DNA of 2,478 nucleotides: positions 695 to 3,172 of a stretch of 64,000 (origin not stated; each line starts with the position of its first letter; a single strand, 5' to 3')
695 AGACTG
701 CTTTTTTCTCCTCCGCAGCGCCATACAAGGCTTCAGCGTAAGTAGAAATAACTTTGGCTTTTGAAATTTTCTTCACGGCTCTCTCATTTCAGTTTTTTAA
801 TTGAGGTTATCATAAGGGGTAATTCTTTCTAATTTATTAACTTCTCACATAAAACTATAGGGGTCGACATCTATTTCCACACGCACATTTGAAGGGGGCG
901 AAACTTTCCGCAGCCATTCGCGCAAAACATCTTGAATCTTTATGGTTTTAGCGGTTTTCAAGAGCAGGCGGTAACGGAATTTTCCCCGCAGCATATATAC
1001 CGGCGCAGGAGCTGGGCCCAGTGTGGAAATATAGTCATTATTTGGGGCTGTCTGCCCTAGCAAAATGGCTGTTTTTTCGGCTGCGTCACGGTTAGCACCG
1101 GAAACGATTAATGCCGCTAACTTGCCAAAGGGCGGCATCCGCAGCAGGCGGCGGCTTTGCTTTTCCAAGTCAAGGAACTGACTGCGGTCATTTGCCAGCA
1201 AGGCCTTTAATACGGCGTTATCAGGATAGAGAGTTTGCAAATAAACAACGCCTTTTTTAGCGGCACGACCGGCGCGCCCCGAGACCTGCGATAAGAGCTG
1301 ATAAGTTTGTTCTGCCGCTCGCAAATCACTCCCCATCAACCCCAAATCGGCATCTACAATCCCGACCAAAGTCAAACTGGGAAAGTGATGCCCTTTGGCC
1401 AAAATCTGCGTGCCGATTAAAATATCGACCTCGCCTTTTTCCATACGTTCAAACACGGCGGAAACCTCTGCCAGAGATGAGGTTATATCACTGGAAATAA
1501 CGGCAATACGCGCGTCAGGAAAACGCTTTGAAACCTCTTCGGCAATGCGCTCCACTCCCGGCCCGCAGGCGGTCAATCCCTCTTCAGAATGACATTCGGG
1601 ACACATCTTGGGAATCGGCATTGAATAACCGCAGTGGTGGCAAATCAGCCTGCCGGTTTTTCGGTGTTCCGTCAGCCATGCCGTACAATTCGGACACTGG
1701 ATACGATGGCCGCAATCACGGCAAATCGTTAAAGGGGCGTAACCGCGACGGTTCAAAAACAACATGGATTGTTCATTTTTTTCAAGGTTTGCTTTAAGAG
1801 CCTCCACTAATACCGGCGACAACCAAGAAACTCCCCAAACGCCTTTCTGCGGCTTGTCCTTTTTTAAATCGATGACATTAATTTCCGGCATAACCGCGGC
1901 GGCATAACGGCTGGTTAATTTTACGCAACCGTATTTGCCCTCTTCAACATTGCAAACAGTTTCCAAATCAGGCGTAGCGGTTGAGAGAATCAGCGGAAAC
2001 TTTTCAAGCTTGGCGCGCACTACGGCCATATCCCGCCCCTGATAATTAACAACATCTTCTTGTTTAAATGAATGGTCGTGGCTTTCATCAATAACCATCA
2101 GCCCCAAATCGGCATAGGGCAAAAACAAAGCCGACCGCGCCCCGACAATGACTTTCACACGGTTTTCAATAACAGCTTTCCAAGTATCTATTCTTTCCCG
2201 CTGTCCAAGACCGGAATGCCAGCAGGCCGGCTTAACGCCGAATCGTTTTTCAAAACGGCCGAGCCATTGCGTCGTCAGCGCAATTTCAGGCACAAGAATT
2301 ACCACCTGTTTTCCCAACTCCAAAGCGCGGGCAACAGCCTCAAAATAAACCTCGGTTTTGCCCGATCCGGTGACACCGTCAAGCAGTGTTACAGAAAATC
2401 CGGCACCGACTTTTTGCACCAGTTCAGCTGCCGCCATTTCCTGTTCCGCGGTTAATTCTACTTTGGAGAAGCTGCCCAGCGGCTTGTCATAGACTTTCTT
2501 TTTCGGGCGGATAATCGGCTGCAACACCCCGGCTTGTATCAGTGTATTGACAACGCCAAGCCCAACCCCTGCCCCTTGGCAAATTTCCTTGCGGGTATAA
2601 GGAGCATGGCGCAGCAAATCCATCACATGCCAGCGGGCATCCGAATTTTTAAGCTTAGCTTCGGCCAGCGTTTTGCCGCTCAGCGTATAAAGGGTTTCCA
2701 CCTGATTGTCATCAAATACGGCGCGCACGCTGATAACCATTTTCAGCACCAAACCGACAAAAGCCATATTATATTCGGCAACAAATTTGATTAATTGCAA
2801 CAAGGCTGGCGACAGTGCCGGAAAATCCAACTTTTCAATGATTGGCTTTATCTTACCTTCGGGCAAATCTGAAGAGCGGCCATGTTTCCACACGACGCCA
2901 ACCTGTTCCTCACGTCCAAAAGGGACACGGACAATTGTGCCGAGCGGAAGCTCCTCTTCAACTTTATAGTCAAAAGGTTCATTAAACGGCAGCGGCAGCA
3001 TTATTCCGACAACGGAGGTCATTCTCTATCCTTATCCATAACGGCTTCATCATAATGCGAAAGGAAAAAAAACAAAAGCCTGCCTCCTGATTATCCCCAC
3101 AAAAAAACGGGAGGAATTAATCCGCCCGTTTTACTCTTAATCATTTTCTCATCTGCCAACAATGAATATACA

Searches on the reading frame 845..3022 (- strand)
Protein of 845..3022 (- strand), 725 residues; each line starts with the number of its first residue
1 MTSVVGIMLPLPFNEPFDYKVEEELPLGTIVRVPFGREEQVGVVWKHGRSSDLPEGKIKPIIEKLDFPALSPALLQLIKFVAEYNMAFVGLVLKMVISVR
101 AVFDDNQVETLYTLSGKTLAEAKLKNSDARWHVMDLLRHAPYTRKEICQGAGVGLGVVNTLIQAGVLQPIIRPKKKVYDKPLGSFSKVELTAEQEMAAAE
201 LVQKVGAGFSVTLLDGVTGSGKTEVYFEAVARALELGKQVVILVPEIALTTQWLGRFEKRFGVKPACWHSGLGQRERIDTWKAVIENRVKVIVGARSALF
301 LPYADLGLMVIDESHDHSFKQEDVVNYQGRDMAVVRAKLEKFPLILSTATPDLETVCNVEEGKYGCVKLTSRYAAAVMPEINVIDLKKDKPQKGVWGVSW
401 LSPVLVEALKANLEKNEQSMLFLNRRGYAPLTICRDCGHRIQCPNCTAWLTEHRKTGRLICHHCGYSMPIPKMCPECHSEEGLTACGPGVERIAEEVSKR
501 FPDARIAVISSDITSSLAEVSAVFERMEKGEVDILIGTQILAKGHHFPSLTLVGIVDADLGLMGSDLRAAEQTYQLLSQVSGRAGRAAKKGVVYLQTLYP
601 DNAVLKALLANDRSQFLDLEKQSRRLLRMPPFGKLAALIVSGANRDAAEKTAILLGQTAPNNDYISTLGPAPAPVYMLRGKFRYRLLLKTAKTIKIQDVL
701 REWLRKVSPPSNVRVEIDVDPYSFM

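Call 25: search_protein_families(library=ncbifam, proteins=[window:845-3022:-], max_evalue=1e-20)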
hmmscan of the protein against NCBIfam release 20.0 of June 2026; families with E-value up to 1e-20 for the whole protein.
window:845-3022:- (725 aa): 14 families
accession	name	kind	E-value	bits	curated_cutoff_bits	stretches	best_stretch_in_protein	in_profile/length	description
NF004070.0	PRK05580.2-2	equivalog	1.5e-298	992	921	1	2-725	11-729/729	primosomal protein N'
NF004071.0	PRK05580.2-3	equivalog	2.6e-256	852.2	1105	1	3-725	16-735/735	primosomal protein N'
NF004072.0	PRK05580.2-4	equivalog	1.2e-199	664.8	1030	1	184-724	116-647/648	primosomal protein N'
NF004067.0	PRK05580.1-4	equivalog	4.9e-194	646.7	763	1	4-723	5-735/737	primosomal protein N'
TIGR00595.1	priA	equivalog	1.2e-192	641.1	230.35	1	213-722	1-509/509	replication restart helicase PriA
NF004066.1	PRK05580.1-3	equivalog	9.9e-182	606.2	813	1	120-723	180-787/788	primosomal protein N'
NF004065.0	PRK05580.1-1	equivalog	4.1e-173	577.4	858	1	3-722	2-729/731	primosomal protein N'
NF004068.0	PRK05580.1-5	equivalog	2.7e-137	459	1249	1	182-725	251-795/795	primosomal protein N'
NF004069.0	PRK05580.2-1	equivalog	2.8e-119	399.3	767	1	184-724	106-611/612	primosomal protein N'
NF011453.0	PRK14873.1-3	equivalog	3.4e-47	160.9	812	1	13-704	27-628/653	primosome assembly protein PriA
NF011452.0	PRK14873.1-2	equivalog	3.9e-38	131.1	980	1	226-680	215-649/708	primosomal protein N'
NF011454.0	PRK14873.1-4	equivalog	2e-28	99.2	951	1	221-675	156-592/651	primosomal protein N'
NF011455.0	PRK14873.1-5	equivalog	9.1e-27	93.6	969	1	268-644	221-588/675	primosomal protein N'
TIGR00580.2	mfd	equivalog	4.7e-22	78.2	800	0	189-323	433-573/907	transcription-repair coupling factor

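Call 26: find_related_loci(query=window:845-3022:-, collection=genome_contigs, flank=2000)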
Query window:845-3022:- (725 aa) in genome_contigs; peptide patterns used: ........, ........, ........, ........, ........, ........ (x = any residue, [..] = any of these).
307 stretches matched a pattern; 233 encode a relative of the query (tblastn E <= 1e-3); the best 80 are kept; 80 distinct loci.
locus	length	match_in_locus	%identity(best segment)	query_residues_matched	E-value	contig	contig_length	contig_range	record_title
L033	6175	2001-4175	84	1-725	0e+0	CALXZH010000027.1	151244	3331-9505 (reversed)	MAG: uncultured Alphaproteobacteria bacterium isolate E27__bin373 genome assembly, contig: E27__k127_690701, whole genom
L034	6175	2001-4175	84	1-725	0e+0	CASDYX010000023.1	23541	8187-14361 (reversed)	uncultured proteobacterium isolate O18_L1_385385_idba_bin.5 genome assembly, contig: O18_L1_385385_idba_bin.5.fa_scaffol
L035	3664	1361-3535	83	1-725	0e+0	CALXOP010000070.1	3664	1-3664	MAG: uncultured Alphaproteobacteria bacterium isolate E12__bin290 genome assembly, contig: E12__k127_6631379, whole geno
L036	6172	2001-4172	77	2-725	0e+0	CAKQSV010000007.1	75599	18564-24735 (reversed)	MAG: uncultured Alphaproteobacteria bacterium isolate REFINED_METABAT215_TOP10_CONTIGS_1500_ASSEMBLY_K77_MERGED__Hadza_M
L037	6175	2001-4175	78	1-725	0e+0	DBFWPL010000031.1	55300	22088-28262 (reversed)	MAG TPA_asm: Alphaproteobacteria bacterium isolate MAG7984 contig31, whole genome shotgun sequence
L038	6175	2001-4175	78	1-725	0e+0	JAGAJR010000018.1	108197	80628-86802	MAG: Alphaproteobacteria bacterium isolate RGIG8504 Water_deer_Cecum-2__c362759, whole genome shotgun sequence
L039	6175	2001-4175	78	1-725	0e+0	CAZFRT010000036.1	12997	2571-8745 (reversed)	MAG TPA_asm: uncultured Azospirillum sp. isolate SRP199465_co1_102 genome assembly, contig: NODE_13750_length_12997_cov_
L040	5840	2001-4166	77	4-725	0e+0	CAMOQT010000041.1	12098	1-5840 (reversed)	MAG: uncultured Azospirillum sp. isolate SRR873605_bin.44_metaWRAP_v1.3_MAG genome assembly, contig: NODE_12491_length_1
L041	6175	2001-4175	77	1-725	0e+0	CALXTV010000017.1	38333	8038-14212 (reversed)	MAG: uncultured Alphaproteobacteria bacterium isolate BRZ_LG__bin14 genome assembly, contig: BRZ_LG__NODE_1231_length_38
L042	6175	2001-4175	76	1-725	0e+0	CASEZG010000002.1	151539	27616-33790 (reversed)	uncultured proteobacterium isolate O35_L1_319319_idba_bin.187 genome assembly, contig: O35_L1_319319_idba_bin.187.fa_sca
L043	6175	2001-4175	76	1-725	0e+0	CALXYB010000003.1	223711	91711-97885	MAG: uncultured Alphaproteobacteria bacterium isolate BRZ_DL__bin79 genome assembly, contig: BRZ_DL__NODE_47_length_2237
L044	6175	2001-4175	77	1-725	0e+0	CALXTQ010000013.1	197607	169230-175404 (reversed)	MAG: uncultured Alphaproteobacteria bacterium isolate E07__bin220 genome assembly, contig: E07__k127_968715, whole genom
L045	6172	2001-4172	76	2-725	0e+0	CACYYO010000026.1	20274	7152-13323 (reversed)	MAG: uncultured Rhodospirillales bacterium isolate RUG12396 genome assembly, contig: RUG12396_asm_26, whole genome shotg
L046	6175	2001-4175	76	1-725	0e+0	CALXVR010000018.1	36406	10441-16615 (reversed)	MAG: uncultured Alphaproteobacteria bacterium isolate BRZ_SB__bin123 genome assembly, contig: BRZ_SB__NODE_1585_length_3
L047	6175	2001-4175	76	1-725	0e+0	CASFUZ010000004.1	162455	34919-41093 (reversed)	uncultured proteobacterium isolate O15_L1_384384_idba_bin.74 genome assembly, contig: O15_L1_384384_idba_bin.74.fa_scaff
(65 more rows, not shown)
